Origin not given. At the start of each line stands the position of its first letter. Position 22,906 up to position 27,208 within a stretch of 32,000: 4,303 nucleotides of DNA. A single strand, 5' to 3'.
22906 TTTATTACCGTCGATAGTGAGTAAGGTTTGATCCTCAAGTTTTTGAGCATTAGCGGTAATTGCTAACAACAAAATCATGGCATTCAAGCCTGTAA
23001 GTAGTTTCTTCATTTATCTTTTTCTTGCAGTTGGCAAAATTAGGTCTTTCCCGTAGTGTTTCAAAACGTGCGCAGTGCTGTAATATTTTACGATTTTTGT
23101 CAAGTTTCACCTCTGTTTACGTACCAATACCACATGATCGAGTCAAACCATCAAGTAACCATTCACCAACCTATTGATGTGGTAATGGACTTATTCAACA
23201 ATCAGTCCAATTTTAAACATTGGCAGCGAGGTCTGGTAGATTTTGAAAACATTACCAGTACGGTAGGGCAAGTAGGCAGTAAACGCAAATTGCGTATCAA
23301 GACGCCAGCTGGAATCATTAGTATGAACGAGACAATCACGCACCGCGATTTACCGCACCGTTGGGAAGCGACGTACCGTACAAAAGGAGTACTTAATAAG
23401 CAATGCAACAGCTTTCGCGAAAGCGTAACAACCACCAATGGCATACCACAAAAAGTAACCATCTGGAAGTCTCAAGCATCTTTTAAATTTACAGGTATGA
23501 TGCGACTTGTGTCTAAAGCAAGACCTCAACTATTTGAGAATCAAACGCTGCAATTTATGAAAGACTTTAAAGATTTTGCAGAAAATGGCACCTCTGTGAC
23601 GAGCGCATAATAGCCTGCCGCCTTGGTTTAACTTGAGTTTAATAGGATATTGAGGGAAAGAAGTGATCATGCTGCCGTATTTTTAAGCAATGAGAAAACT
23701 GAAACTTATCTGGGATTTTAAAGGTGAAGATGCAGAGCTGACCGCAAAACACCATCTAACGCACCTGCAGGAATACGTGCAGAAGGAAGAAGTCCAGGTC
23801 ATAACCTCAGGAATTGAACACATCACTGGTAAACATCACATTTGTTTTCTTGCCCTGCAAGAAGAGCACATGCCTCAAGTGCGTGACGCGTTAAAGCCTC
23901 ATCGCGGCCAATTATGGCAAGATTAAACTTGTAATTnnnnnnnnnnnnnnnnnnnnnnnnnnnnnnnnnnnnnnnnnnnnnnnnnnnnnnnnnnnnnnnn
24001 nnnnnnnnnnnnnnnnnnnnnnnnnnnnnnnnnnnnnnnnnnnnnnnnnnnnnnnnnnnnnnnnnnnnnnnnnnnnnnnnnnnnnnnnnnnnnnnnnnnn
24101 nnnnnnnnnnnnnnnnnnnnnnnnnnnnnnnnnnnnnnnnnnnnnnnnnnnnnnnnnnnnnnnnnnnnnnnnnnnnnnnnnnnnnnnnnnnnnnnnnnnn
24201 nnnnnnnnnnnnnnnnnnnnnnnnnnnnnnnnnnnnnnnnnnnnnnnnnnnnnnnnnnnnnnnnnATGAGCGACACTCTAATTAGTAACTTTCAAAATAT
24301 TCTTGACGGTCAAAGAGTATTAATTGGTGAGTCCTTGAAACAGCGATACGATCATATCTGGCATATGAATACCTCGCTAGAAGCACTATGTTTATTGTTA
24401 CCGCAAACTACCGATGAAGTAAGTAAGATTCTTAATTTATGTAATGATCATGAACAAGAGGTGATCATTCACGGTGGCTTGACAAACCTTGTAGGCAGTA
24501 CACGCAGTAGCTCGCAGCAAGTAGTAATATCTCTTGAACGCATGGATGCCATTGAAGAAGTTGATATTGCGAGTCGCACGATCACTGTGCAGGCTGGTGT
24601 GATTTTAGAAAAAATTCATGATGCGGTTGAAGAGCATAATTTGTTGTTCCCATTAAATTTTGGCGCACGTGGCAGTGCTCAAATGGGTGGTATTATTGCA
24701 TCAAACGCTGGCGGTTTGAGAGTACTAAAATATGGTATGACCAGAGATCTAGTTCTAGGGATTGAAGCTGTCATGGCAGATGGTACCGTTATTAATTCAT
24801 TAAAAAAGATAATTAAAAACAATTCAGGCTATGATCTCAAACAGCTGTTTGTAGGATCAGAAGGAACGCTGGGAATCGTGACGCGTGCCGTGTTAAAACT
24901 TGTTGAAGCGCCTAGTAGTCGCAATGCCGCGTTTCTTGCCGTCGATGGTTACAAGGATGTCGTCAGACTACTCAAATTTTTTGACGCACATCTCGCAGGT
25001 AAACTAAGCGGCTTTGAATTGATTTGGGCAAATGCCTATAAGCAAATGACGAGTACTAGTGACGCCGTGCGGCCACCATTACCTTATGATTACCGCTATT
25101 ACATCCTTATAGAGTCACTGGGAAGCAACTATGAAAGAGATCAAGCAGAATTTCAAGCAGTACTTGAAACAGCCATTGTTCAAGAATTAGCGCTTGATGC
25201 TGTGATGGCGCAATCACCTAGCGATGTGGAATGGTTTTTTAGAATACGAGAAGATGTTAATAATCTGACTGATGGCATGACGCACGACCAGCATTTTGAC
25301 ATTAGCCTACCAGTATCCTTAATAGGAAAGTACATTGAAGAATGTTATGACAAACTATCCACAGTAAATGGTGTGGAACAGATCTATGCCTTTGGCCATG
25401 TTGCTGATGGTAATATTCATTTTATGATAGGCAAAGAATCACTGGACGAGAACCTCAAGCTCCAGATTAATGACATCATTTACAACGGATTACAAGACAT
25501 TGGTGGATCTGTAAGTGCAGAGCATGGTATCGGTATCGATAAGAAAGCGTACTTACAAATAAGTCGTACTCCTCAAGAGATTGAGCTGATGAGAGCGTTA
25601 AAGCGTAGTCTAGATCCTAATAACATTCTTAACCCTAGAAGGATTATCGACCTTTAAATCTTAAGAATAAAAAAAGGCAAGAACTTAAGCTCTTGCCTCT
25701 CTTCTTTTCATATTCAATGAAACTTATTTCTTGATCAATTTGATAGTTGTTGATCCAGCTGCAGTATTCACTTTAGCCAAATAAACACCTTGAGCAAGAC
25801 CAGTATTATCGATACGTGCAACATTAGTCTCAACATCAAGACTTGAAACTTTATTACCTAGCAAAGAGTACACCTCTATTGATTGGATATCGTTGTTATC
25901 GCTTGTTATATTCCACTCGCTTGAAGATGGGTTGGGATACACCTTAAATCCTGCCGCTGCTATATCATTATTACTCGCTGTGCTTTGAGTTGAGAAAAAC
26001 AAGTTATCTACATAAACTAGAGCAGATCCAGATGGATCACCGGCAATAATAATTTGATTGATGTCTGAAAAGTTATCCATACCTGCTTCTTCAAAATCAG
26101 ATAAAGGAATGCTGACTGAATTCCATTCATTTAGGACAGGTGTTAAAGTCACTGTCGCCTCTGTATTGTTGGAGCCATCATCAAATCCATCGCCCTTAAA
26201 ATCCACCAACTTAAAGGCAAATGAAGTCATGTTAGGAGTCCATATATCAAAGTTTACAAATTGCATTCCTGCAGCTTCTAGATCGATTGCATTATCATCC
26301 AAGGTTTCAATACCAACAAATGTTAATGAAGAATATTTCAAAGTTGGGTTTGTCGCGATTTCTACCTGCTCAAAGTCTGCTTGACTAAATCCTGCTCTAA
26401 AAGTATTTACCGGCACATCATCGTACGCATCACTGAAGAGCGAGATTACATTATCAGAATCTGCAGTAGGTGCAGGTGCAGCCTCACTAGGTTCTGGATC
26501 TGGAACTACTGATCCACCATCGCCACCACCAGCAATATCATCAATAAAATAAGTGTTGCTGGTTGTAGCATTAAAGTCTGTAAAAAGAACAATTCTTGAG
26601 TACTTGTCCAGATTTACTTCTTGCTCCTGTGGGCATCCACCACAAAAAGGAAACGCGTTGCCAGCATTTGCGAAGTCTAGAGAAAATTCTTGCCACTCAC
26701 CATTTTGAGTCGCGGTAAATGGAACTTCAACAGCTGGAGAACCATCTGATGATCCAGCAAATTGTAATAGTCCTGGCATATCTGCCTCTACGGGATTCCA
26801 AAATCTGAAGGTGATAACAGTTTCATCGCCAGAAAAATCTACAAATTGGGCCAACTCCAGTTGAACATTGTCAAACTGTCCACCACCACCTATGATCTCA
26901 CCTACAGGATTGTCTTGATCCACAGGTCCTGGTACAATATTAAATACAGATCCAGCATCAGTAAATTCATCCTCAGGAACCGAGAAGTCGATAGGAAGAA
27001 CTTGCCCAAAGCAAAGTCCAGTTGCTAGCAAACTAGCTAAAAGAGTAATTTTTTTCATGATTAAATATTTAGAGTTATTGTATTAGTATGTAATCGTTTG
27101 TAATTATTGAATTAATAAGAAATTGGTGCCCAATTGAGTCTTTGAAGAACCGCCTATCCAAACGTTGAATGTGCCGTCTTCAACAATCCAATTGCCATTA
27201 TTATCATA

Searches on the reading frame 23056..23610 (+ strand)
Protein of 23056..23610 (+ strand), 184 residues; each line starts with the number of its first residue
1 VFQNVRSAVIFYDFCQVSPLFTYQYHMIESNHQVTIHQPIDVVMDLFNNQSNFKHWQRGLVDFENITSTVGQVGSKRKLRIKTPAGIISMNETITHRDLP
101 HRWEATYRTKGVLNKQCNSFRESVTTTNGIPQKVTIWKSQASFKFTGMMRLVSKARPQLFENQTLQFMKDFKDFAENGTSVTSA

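Call 7: search_protein_families(library=pfam, proteins=[window:23056-23610:+])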
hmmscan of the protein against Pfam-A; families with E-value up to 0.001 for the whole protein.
window:23056-23610:+ (184 aa): 0 families

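Call 59: search_protein_families(library=pfam, proteins=[window:23134-23610:+], max_evalue=1)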
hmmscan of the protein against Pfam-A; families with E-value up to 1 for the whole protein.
window:23134-23610:+ (158 aa): 1 family
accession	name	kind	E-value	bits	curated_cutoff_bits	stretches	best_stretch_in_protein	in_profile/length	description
PF10604.15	Polyketide_cyc2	-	0.0042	17.8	27.4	1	1-117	1-110/142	Polyketide cyclase / dehydrase and lipid transport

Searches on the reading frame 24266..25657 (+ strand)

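Call 75: search_protein_families(library=pfam, proteins=[window:24266-25657:+], max_evalue=0.00001)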
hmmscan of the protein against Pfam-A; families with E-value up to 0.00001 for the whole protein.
window:24266-25657:+ (463 aa): 2 families
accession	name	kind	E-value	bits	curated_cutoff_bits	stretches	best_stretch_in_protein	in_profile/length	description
PF02913.24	FAD-oxidase_C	-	4.7e-38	131.7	21.2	1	216-459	2-247/248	FAD linked oxidases, C-terminal domain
PF01565.28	FAD_binding_4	-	4e-36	124.2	26.4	1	42-177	3-137/139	FAD binding domain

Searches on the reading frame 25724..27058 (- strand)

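Call 75: search_protein_families(library=pfam, proteins=[window:25724-27058:-], max_evalue=0.00001)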
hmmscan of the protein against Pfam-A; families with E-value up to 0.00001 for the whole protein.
window:25724-27058:- (444 aa): 1 family
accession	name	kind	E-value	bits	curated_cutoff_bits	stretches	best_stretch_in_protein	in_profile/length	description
PF18962.6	Por_Secre_tail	-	2.6e-12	47.3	27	1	373-442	1-74/75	Secretion system C-terminal sorting domain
